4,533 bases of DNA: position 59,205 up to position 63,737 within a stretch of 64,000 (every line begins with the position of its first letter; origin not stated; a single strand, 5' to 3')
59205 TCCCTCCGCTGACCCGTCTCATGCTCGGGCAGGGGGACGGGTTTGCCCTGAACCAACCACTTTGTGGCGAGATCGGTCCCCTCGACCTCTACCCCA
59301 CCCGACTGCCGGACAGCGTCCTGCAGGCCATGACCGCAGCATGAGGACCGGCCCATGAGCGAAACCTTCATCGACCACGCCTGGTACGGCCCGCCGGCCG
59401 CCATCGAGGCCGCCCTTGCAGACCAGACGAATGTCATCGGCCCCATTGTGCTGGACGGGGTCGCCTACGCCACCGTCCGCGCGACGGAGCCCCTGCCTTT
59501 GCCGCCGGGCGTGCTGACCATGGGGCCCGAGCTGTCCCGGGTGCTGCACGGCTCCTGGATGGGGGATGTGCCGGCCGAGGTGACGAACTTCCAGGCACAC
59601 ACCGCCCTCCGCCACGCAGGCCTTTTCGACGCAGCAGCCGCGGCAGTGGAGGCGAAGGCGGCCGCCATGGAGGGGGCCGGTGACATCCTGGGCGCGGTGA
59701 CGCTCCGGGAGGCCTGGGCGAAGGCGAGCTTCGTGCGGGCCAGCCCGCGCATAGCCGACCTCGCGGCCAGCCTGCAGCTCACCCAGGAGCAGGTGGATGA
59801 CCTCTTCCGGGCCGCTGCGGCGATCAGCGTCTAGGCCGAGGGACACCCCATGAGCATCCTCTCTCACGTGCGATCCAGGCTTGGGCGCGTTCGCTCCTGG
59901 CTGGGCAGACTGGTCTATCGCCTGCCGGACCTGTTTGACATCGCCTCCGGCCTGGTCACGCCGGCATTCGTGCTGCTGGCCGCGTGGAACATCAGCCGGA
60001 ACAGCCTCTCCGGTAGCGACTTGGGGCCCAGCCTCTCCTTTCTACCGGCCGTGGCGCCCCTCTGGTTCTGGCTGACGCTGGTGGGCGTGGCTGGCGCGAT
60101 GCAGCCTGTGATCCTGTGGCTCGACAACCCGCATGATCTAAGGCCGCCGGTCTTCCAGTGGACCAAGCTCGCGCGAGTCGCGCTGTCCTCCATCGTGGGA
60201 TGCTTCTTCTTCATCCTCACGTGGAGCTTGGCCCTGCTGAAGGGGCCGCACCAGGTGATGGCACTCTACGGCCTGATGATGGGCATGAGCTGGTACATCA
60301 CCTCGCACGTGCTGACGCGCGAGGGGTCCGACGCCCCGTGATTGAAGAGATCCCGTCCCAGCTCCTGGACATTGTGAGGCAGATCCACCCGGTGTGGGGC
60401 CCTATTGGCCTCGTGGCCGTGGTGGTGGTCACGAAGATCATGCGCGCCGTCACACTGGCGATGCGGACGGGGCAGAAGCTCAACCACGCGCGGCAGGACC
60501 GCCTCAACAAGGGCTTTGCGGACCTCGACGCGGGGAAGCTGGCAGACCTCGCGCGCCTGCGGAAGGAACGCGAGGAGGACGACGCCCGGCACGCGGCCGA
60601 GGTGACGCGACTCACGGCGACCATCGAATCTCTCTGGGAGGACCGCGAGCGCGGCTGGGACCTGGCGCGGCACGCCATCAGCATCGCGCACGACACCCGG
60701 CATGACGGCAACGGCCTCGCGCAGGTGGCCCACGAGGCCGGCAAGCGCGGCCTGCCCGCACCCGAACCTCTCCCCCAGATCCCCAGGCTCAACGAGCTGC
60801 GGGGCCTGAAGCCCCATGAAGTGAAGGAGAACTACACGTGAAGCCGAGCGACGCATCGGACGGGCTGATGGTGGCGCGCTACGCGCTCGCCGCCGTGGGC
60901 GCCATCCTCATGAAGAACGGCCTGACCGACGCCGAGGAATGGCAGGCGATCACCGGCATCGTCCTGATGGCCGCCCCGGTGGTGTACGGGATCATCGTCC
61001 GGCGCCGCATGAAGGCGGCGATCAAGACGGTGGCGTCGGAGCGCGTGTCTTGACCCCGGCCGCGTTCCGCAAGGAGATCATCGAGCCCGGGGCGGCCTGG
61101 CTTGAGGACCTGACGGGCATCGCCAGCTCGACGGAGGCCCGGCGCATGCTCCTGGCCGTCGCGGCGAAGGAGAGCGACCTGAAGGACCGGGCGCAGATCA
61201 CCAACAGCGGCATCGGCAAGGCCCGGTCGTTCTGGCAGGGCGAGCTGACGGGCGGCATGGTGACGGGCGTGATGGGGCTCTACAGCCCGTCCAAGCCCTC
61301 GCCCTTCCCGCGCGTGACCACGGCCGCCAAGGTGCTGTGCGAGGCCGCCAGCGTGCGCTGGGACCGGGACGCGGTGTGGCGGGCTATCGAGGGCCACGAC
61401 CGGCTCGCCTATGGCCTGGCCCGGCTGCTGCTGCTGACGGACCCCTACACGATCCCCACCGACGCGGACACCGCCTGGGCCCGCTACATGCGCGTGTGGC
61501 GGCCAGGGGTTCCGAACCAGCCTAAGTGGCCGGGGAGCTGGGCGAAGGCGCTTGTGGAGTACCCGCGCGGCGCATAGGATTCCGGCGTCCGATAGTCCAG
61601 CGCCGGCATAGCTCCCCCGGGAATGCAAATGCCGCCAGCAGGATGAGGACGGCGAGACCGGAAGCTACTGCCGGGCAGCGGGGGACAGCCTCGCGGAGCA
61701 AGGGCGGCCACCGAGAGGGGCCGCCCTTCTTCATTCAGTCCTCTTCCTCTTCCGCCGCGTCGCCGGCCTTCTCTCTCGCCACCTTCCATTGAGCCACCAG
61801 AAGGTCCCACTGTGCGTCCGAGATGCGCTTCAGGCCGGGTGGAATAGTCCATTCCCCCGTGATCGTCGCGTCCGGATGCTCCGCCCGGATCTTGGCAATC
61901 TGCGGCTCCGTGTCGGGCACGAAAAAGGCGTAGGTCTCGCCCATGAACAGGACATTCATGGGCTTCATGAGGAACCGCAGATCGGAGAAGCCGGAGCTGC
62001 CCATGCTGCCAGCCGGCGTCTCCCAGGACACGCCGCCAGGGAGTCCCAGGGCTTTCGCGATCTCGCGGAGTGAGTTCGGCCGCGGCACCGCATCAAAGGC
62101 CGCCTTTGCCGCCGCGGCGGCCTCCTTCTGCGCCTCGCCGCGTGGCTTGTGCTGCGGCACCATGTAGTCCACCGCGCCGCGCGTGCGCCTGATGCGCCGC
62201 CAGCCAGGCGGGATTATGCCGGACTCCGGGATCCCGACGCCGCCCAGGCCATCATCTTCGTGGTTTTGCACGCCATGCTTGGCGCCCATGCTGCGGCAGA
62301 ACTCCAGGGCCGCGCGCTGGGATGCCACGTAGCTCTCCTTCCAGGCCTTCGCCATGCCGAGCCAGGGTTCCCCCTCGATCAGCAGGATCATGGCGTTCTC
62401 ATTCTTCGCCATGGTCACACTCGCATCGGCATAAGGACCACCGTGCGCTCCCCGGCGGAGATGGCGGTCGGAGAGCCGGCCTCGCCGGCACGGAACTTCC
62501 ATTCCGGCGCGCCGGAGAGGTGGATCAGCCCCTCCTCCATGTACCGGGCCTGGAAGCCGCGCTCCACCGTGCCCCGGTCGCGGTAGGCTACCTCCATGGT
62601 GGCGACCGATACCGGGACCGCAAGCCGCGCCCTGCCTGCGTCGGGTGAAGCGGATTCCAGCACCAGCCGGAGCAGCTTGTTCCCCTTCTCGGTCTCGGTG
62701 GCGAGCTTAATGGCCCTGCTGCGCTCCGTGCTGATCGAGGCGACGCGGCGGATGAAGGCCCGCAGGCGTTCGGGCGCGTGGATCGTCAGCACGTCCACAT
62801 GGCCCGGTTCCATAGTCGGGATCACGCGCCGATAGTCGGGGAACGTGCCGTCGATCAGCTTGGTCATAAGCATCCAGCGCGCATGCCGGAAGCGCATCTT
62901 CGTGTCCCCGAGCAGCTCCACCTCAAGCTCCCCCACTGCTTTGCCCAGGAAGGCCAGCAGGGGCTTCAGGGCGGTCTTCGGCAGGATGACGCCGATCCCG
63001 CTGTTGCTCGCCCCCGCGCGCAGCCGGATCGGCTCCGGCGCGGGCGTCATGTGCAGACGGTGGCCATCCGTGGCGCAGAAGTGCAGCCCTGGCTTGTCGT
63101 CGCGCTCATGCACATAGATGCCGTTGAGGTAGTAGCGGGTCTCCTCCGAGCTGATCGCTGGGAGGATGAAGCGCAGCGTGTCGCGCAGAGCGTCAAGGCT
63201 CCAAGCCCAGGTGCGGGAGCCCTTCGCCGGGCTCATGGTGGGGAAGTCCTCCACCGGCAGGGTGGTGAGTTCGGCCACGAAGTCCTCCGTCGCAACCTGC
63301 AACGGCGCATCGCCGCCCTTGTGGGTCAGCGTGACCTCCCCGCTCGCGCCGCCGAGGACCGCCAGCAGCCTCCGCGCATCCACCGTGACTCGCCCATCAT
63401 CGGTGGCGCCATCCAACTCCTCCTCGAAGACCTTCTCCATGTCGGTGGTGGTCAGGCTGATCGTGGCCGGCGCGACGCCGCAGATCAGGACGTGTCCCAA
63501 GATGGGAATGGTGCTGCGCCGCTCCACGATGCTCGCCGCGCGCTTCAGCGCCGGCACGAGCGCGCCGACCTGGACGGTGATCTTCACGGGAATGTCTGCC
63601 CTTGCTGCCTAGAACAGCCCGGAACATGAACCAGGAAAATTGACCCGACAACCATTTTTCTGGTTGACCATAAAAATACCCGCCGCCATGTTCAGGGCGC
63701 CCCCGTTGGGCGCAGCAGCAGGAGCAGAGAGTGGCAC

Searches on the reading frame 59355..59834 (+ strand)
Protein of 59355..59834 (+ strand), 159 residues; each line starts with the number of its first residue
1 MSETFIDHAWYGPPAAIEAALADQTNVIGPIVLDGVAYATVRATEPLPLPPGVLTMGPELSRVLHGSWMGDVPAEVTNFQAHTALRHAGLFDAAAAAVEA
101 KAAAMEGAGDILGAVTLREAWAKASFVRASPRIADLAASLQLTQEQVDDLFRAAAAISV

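Call 9: search_protein_families(library=phrogs, proteins=[window:59355-59834:+], max_evalue=0.001)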
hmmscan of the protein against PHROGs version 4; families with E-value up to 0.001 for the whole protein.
window:59355-59834:+ (159 aa): 1 family
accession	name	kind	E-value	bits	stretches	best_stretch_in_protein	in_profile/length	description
phrog_6034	-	unknown function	7.6e-09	36.5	1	72-156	84-163/164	-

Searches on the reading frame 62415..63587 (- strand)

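Call 9: search_protein_families(library=phrogs, proteins=[window:62415-63587:-], max_evalue=0.001)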
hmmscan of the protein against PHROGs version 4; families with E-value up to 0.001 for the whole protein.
window:62415-63587:- (390 aa): 2 families
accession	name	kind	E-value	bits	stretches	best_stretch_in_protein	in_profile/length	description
phrog_947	-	DNA, RNA and nucleotide metabolism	4.4e-52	178.3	1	1-390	3-365/368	DNA polymerase processivity factor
phrog_3007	-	DNA, RNA and nucleotide metabolism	1.1e-12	49.2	1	147-271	19-133/190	RusA-like Holliday junction resolvase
